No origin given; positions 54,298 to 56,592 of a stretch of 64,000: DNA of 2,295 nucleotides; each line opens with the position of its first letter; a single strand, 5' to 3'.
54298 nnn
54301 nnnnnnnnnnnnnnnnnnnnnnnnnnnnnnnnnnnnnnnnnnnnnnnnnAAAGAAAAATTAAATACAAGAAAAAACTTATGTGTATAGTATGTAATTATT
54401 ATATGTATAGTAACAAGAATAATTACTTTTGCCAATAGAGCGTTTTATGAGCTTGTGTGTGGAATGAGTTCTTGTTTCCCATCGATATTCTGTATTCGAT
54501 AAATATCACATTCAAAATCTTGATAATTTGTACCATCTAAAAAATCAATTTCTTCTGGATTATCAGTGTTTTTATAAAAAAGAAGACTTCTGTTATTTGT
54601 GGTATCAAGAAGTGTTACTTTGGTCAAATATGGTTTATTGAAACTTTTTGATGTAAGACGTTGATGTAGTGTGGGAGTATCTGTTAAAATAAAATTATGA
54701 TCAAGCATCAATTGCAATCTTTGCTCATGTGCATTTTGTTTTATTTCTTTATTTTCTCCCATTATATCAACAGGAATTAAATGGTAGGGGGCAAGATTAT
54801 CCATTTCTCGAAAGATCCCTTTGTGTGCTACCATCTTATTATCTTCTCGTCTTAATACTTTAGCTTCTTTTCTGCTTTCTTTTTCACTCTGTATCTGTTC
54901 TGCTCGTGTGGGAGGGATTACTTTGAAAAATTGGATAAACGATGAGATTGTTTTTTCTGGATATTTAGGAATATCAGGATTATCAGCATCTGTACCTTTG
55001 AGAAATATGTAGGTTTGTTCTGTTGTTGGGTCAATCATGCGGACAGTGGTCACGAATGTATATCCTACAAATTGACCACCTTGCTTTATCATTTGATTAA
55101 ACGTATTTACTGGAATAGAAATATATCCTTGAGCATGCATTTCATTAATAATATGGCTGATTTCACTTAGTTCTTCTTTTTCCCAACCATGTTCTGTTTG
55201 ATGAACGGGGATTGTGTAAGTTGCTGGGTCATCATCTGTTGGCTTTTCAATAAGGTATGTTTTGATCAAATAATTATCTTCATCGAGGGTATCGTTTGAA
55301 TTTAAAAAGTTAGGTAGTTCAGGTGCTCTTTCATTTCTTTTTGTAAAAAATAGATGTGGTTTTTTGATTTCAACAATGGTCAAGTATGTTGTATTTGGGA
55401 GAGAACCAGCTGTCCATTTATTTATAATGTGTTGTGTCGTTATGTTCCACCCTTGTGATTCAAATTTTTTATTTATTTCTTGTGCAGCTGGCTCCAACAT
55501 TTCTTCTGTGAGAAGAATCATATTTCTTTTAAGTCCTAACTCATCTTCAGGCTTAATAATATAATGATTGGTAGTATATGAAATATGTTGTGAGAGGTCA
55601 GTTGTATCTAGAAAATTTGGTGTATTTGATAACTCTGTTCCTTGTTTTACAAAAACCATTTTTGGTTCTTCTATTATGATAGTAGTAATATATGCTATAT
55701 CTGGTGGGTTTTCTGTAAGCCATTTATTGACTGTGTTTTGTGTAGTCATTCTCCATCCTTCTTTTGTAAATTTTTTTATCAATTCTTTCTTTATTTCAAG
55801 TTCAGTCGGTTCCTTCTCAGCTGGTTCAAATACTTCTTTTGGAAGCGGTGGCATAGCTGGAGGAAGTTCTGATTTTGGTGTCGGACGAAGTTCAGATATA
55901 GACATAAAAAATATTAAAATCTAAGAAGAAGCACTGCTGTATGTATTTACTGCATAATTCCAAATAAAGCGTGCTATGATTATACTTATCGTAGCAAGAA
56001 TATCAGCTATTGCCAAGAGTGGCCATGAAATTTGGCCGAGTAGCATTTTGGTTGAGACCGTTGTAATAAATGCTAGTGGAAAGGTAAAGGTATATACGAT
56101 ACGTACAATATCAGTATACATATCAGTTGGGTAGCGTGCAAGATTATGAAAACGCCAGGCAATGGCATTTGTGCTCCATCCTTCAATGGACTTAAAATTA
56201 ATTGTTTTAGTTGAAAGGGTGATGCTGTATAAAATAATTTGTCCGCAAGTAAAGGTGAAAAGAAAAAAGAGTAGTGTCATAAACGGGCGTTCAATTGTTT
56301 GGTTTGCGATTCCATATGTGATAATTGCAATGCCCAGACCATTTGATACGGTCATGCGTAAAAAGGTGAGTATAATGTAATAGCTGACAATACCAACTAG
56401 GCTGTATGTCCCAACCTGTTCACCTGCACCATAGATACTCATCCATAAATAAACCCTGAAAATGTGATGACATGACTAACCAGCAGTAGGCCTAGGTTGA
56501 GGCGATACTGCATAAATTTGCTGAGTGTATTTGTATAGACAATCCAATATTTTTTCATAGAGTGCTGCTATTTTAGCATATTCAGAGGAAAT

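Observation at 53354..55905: Two adjacent paralogous proteins built from a repeated, unrecognised ~80-aa module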

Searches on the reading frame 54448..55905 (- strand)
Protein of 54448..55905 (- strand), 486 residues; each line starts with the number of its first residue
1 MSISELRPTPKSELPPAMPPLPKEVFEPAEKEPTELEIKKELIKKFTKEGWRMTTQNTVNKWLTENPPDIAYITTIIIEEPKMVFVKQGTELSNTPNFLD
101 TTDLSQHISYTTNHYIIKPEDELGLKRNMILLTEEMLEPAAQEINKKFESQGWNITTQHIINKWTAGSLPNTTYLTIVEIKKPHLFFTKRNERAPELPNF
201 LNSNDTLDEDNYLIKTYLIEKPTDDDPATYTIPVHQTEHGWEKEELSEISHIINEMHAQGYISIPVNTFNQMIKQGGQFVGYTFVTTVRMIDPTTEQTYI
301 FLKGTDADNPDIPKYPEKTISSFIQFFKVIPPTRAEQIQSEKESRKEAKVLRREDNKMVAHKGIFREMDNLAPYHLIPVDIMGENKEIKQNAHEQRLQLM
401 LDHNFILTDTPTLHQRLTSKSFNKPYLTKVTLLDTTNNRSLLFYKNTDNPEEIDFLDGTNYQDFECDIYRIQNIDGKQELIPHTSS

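Call 3: search_protein_families(library=pfam, proteins=[window:54448-55905:-], max_evalue=1)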
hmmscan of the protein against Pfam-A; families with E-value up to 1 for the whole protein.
window:54448-55905:- (486 aa): 2 families
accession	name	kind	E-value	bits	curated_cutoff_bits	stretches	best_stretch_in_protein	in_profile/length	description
PF00070.33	Pyr_redox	-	0.018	16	22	0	123-166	21-68/82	Pyridine nucleotide-disulphide oxidoreductase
PF13783.11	DUF4177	-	0.041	14.6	25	0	32-56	19-43/65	Domain of unknown function (DUF4177)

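Call 9: find_homologous_proteins(query=window:54448-55905:-, max_evalue=0.001)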
Query window:54448-55905:- (486 aa): 1 proteins with E <= 0.001 among 6096 candidates.
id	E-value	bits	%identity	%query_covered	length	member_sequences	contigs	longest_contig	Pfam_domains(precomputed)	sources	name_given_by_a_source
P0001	0.0e+0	1101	100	100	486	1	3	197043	-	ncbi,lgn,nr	ncbi:hypothetical protein KKG22_04125 [Patescibacteria group bacterium]|nr:hypothetical protein [Pat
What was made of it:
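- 54445..55905 (-): Gene B (486 aa; KKG22_04125). Pro-rich acidic leader (res 1-36), modules B1-B3, a charged linker (res 336-390), then module B4. Identical protein in NCBI under that locus tag (call 9).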

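Call 13: find_encoding_contigs(protein=P0001, flank=10000, max_places=6)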
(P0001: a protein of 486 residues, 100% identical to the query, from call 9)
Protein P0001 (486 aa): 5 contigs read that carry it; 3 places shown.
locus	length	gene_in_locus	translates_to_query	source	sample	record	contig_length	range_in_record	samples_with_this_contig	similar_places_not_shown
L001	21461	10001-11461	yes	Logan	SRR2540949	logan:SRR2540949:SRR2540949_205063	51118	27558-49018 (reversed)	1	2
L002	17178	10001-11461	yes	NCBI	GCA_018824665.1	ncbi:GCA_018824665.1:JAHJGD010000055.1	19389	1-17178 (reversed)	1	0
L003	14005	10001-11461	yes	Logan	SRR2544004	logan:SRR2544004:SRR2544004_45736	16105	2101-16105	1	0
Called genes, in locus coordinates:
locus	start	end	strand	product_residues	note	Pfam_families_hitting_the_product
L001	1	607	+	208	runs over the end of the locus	PF22175:Ogg-HhH (weak), PF00730:HhH-GPD, PF00633:HHH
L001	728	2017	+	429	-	PF01938:TRAM, PF02475:TRM5-TYW2_MTfase (faint), PF05958:tRNA_U5-meth_tr, PF03602:Cons_hypoth95 (weak), PF05175:MTS, PF13847:Methyltransf_31 (weak)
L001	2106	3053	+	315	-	PF00294:PfkB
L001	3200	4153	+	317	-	PF01699:Na_Ca_ex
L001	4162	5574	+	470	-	PF05221:AdoHcyase, PF00670:AdoHcyase_NAD, PF02826:2-Hacid_dh_C (weak)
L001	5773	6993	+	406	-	PF01595:CNNM, PF00571:CBS, PF03471:CorC_HlyC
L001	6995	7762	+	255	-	PF01479:S4, PF00849:PseudoU_synth_2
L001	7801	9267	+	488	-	-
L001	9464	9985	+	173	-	PF06182:ABC2_membrane_6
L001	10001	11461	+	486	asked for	-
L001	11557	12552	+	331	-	-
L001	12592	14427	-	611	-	PF00004:AAA, PF17862:AAA_lid_3, PF01434:Peptidase_M41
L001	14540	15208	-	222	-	-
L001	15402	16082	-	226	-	-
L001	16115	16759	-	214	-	PF04343:DUF488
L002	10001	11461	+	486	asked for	-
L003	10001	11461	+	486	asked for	-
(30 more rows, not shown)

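Call 17: search_protein_families(library=ncbifam, proteins=[window:54448-55905:-], max_evalue=1)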
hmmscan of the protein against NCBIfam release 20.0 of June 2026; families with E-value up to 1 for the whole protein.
window:54448-55905:- (486 aa): 1 family
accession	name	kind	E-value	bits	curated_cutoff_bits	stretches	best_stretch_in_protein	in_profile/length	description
NF009984.0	PRK13450.1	equivalog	0.02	14.8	164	1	381-456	17-93/133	F0F1 ATP synthase subunit epsilon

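Call 58: search_dna_similar(query=window:54448-55905:-, collection=phages, mode=protein, max_evalue=1, max_rows=10)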
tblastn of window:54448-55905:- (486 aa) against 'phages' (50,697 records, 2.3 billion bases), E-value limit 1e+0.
No match.

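Call 69: search_protein_families(library=padloc, proteins=[window:54448-55905:-], max_evalue=1)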
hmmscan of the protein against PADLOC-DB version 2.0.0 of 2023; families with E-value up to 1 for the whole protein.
window:54448-55905:- (486 aa): 0 families

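Call 70: search_protein_families(library=phrogs, proteins=[window:54448-55905:-], max_evalue=1)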
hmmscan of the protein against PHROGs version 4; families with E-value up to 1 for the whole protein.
window:54448-55905:- (486 aa): 3 families
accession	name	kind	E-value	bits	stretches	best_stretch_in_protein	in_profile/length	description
phrog_16056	-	unknown function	0.0068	16.8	1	136-179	116-159/295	-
phrog_1217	-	tail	0.033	15.4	0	32-56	75-99/125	tail protein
phrog_12297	-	other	0.089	13.8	0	155-180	80-105/112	radical SAM domain-containing protein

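Call 73: find_related_loci(query=window:54448-55905:-, collection=viral_contigs, flank=5000)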
Query window:54448-55905:- (486 aa) in viral_contigs; peptide patterns used: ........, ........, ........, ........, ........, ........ (x = any residue, [..] = any of these).
10 stretches matched a pattern, but none encodes a relative of the query by tblastn (E <= 1e-3).

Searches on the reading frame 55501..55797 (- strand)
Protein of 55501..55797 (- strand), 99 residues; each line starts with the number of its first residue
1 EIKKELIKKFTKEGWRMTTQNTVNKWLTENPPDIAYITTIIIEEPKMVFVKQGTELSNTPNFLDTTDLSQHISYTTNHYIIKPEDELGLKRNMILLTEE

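Call 18: search_solved_structures(query=A1, max_evalue=10)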
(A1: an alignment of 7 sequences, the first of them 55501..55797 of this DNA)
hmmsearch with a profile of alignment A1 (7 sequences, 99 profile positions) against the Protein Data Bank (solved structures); distinct sequences matched with E-value up to 10: 5.
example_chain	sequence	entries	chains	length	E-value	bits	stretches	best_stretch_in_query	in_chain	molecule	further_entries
6h8l_A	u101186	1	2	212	0.17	15.2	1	4-34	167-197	Peptidoglycan-N-acetylmuramic acid deacetylase PdaC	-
6h8n_A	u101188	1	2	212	0.17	15.1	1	4-34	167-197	Peptidoglycan-N-acetylmuramic acid deacetylase PdaC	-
7y51_A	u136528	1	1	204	0.2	14.9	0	5-25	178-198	Predicted xylanase/chitin deacetylase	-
2c4i_A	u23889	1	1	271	1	12.6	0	25-67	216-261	AVIDIN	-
5h3w_B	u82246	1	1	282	5.1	10.4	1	4-68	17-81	Fibronectin/fibrinogen binding protein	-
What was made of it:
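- On Any curated protein family (Pfam-A, NCBIfam, PADLOC, PHROGs) or solved structure by sequence: The PDB profile search gives E >= 0.17 (call 18).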

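Call 20: search_protein_representatives(alignment_id=A1)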
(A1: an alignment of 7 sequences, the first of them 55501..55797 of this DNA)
Query: 7 sequences, 99 profile positions. Proteins with E-value up to 0.001 (for the whole library): 3; up to 1e-10: 2; up to 1e-30: 2. The best 3 are listed.
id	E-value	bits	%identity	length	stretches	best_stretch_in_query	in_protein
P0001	1.1e-114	391.1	-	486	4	3-97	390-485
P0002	3.2e-88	306.2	-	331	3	2-98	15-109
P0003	3.0e-07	46.5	-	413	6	33-63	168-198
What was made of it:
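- Only A and B were found among 1.84 billion representatives (call 20).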

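Call 26: predict_structure(alignment_id=A1)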
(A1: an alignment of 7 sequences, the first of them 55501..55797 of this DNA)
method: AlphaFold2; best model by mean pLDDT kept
length: 99 residues; sequences in the alignment: 7
mean_pLDDT: 91.0   pTM: 0.81
mean pLDDT of the five models: 91.0, 90.9, 90.4, 87.7, 86.3
residues with pLDDT >= 90: 66; 70-90: 33; 50-70: 0; < 50: 0
segments of 3 or more residues with pLDDT < 50: none
pLDDT, mean of each block of 10 residues (from residue 1): 92 96 91 94 94 92 80 93 85 93
secondary structure, 60 per line:
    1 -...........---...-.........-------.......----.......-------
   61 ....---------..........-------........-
elements in order: H2-12 E16-18 H20-28 E36-42 E47-53 H61-64 E74-83 E91-98
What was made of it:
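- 55501..55797 (-): Module B1 (res 37-135). AF2 model pLDDT 91, pTM 0.81, with element order H-E-H-E-E-h-E-E (call 26).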

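Call 38: fold_search(model_id=the predicted structure, library=pdb)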
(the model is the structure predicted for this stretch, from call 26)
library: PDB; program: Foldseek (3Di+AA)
matches with E <= 10: 383; with E <= 0.001: 0
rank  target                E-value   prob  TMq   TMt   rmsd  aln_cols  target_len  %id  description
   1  6hyf_D                6.3e-01  0.25  0.32  0.37   6.4        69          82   10  Crystal structure of the third FNIII domain from rat beta4 integrin, a binding site for periaxin (released 2019-05-08)
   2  6wgg_7                7.5e-01  0.09  0.23  0.04  13.1        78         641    5  Atomic model of pre-insertion mutant OCCM-DNA complex(ORC-Cdc6-Cdt1-Mcm2-7 with Mcm6 WHD truncation) (released 2020-07-15)
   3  8tqi_I                8.0e-01  0.20  0.33  0.30   8.7        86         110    9  Hemagglutinin-neuraminidase from Human parainfluenza virus type 3: complex with rPIV3-23 and rPIV3-28 Fabs (released 2024-04-24)
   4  7pmn_7                8.0e-01  0.07  0.20  0.04  13.6        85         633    9  S. cerevisiae replisome-SCF(Dia2) complex bound to double-stranded DNA (conformation II) (released 2021-11-10)
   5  1hqz_1                9.0e-01  0.13  0.28  0.23   7.2        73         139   12  Cofilin homology domain of a yeast actin-binding protein ABP1P (released 2001-12-21)
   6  6wgf_7                9.5e-01  0.08  0.23  0.05  13.1        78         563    5  Atomic model of mutant Mcm2-7 hexamer with Mcm6 WHD truncation (released 2020-07-15)
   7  7yld_I                1.0e+00  0.28  0.35  0.41   4.3        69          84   14  Two monobodies recognizing the conserved epitopes of SARS-CoV-2 N antigen applicable to the broad COVID-19 diagnosis (released 2024-04-24)
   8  9e2x_7                1.0e+00  0.08  0.21  0.04  13.6        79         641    9  Cryo-EM structure of yeast CMG helicase stalled at G4-containing DNA template, state 2 (released 2025-03-19)
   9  6gvl_A                1.1e+00  0.18  0.33  0.18   6.9        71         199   11  Second pair of Fibronectin type III domains of integrin beta4 bound to the bullous pemphigoid antigen BP230 (BPAG1e) (released 2019-03-20)
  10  6wgi_2                1.1e+00  0.06  0.22  0.06  12.3        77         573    6  Atomic model of the mutant OCCM (ORC-Cdc6-Cdt1-Mcm2-7 with Mcm6 WHD truncation) loaded on DNA at 10.5 A resolution (released 2020-07-15)
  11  1hqz_7                1.1e+00  0.20  0.32  0.26   8.5        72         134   11  Cofilin homology domain of a yeast actin-binding protein ABP1P (released 2001-12-21)
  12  6wgg_2                1.1e+00  0.09  0.25  0.06  11.8        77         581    5  Atomic model of pre-insertion mutant OCCM-DNA complex(ORC-Cdc6-Cdt1-Mcm2-7 with Mcm6 WHD truncation) (released 2020-07-15)
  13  6skl_7                1.1e+00  0.07  0.21  0.04  13.3        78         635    9  Cryo-EM structure of the CMG Fork Protection Complex at a replication fork - Conformation 1 (released 2020-05-06)
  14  5kf4_C                1.3e+00  0.11  0.28  0.29   8.0        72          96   14  Crystal structure of FN3 domain (Residues P368-P466) of Human collagen XX (released 2016-07-06)
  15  6wgi_7                1.4e+00  0.07  0.23  0.05  13.1        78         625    5  Atomic model of the mutant OCCM (ORC-Cdc6-Cdt1-Mcm2-7 with Mcm6 WHD truncation) loaded on DNA at 10.5 A resolution (released 2020-07-15)
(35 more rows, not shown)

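Call 42: find_homologous_proteins(query=A2, max_evalue=10)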
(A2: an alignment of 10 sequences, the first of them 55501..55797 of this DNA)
Query A2 (10 sequences): 431 candidates shared short words with the query, none scored E <= 10.
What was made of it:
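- Tried and rejected: The same search with the 10-sequence alignment returned nothing, not even A and B. I therefore treat that null as uninformative (call 42).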

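Call 50: fold_search(model_id=the predicted structure, library=viral)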
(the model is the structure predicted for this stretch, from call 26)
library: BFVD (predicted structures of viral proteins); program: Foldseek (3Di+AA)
matches with E <= 10: 622; with E <= 0.001: 0
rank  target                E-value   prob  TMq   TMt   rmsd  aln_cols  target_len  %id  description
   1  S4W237                1.3e-01  0.57  0.38  0.38  13.0        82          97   12  Uncharacterized protein [Pandoravirus salinus]
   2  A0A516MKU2            2.0e-01  0.63  0.37  0.25  12.0        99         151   11  (no name in the UniProt tables at hand)
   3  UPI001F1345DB         3.0e-01  0.11  0.24  0.13  10.7       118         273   14  (no name look-up for this kind of identifier)
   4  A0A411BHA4            3.0e-01  0.10  0.23  0.19  11.4       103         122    8  (no name in the UniProt tables at hand)
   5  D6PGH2                3.4e-01  0.41  0.35  0.08   7.1        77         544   12  (no name in the UniProt tables at hand)
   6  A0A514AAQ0            3.6e-01  0.28  0.35  0.37  10.3        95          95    7  Uncharacterized protein [Bacillus phage Karezi]
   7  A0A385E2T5            4.1e-01  0.38  0.36  0.36   6.8        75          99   13  Uncharacterized protein [Gordonia phage Schmidt]
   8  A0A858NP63            4.3e-01  0.44  0.36  0.47   5.6        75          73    7  (no name in the UniProt tables at hand)
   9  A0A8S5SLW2            4.3e-01  0.23  0.30  0.12   7.1        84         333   14  Uncharacterized protein [Siphoviridae sp. ct3ka12]
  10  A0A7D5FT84            4.6e-01  0.41  0.37  0.32  11.1        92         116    9  (no name in the UniProt tables at hand)
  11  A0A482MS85            4.9e-01  0.21  0.31  0.39   4.9        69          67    9  Uncharacterized protein [Escherichia phage vB_EcoP_WFI101126]
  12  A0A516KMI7            4.9e-01  0.11  0.27  0.27  11.4        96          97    7  Uncharacterized protein [Bacillus phage vB_BmeM-Goe8]
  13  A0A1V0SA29            4.9e-01  0.06  0.18  0.19  12.8        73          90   10  Uncharacterized protein [Catovirus CTV1]
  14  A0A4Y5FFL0            5.2e-01  0.18  0.30  0.18   9.0        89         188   11  Uncharacterized protein [Lactobacillus phage SAC12B]
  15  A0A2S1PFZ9            5.2e-01  0.16  0.33  0.38  15.9       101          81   12  Uncharacterized protein [Pseudomonas phage 98PfluR60PP]
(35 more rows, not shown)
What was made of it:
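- On Known protein fold (PDB, BFVD): Module model at pLDDT 91: best PDB hit E 0.63 with TM <= 0.38 (call 38); best BFVD hit E 0.13 with TM <= 0.42 (call 50).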

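Call 84: search_protein_families(library=pfam, alignment_id=A2, max_evalue=10)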
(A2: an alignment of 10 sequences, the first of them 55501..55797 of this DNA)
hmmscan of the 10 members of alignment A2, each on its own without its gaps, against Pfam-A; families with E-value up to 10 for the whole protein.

A. member 1, window:55501-55797:- (99 aa): 1 family
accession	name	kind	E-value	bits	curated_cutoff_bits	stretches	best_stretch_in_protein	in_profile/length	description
PF21148.3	NSUN5_fdxn-like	-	0.13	13.2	24.5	1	4-26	15-37/78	NOL1/NOP2/Sun domain family member 5, ferredoxin-like domain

B. families by the number of members that match (of 10 scanned): 4 families
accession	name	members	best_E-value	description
PF02697.20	VAPB_antitox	1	0.066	Putative antitoxin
PF23679.1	UPA-FIIND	1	0.072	UPA-FIIND domain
PF21148.3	NSUN5_fdxn-like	1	0.13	NOL1/NOP2/Sun domain family member 5, ferredoxin-like domain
PF23839.1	DUF7209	1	0.16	Family of unknown function (DUF7209)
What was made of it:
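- On Any curated protein family (Pfam-A, NCBIfam, PADLOC, PHROGs) or solved structure by sequence: The per-module Pfam scan shows no recurrent family (call 84).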

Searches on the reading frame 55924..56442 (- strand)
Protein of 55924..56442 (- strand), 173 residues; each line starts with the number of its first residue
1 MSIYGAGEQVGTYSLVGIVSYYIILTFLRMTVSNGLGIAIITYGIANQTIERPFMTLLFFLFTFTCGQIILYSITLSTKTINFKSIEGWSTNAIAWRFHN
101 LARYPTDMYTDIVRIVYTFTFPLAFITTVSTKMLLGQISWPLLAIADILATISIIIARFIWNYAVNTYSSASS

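Call 3: search_protein_families(library=pfam, proteins=[window:55924-56442:-], max_evalue=1)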
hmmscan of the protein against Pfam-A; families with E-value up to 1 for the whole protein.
window:55924-56442:- (173 aa): 2 families
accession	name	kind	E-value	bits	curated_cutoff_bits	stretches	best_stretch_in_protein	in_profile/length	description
PF06182.17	ABC2_membrane_6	-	2.3e-16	60.7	22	1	36-172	92-229/229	ABC-2 family transporter protein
PF06785.16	UPF0242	-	0.058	13.9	33.5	1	114-160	7-53/194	Uncharacterised protein family (UPF0242) N-terminus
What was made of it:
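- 55921..56558 (-): ABC2_membrane_6 remnant, 15 nt upstream of B and probably co-transcribed with it. It consists of a 39-aa ORF (56439-56558) and a 173-aa ORF (55921-56442) that overlap by ATGA. Not conserved with the family. Pfam E 2.3e-16 covers only profile positions 92-229 of 229 (call 3).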

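Call 17: search_protein_families(library=ncbifam, proteins=[window:55924-56442:-], max_evalue=1)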
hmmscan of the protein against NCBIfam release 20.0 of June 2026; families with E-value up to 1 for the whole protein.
window:55924-56442:- (173 aa): 0 families
